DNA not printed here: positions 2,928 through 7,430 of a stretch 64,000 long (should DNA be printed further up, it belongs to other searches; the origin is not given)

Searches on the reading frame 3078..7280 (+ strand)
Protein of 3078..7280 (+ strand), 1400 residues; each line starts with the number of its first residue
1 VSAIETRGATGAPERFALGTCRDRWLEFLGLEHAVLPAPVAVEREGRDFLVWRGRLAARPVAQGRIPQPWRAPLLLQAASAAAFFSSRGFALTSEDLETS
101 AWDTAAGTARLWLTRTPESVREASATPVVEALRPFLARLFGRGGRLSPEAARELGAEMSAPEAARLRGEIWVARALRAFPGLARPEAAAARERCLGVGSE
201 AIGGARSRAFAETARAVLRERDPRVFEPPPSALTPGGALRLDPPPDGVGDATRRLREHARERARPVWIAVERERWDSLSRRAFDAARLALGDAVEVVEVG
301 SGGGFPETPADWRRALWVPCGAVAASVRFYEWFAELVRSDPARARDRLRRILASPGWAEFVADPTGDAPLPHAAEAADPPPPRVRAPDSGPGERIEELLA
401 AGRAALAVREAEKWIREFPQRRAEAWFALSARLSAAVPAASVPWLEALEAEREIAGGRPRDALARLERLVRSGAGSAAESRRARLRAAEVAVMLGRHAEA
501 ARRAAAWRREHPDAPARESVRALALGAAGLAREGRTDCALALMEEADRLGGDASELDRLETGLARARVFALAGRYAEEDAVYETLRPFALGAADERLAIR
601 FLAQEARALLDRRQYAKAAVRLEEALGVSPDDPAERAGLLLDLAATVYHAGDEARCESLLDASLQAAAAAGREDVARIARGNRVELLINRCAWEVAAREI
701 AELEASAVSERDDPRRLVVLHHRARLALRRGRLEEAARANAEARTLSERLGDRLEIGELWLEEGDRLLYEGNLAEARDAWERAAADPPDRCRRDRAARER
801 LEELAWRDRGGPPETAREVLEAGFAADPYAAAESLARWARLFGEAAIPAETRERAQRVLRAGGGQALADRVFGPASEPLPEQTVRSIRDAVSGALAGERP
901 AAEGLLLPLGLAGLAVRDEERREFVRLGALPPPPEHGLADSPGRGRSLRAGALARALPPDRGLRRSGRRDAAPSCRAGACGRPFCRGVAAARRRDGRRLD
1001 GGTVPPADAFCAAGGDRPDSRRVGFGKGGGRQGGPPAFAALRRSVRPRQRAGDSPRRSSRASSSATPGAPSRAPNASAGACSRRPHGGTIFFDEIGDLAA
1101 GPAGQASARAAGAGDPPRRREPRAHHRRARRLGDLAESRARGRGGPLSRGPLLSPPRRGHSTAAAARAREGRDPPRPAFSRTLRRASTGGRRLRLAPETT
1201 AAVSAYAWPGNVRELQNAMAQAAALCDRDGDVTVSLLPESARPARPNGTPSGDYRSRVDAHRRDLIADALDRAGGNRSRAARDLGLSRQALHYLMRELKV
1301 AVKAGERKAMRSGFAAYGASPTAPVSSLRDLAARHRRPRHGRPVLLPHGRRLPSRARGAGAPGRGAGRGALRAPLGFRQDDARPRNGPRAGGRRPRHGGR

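Call 24: search_protein_families(library=pfam, proteins=[window:3078-7280:+], max_evalue=0.001)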
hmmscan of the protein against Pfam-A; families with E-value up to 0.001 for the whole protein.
window:3078-7280:+ (1400 aa): 3 families
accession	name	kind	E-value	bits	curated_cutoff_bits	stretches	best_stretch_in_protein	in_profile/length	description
PF25601.1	AAA_lid_14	-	5.5e-12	45.8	27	1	1187-1249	20-82/87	AAA+ ATPase lid domain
PF02954.25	HTH_8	-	3.3e-09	36.8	22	1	1263-1297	7-41/42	Bacterial regulatory protein, Fis family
PF13556.12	HTH_30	-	4.4e-05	23.6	27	0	1272-1296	10-34/59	PucR C-terminal helix-turn-helix domain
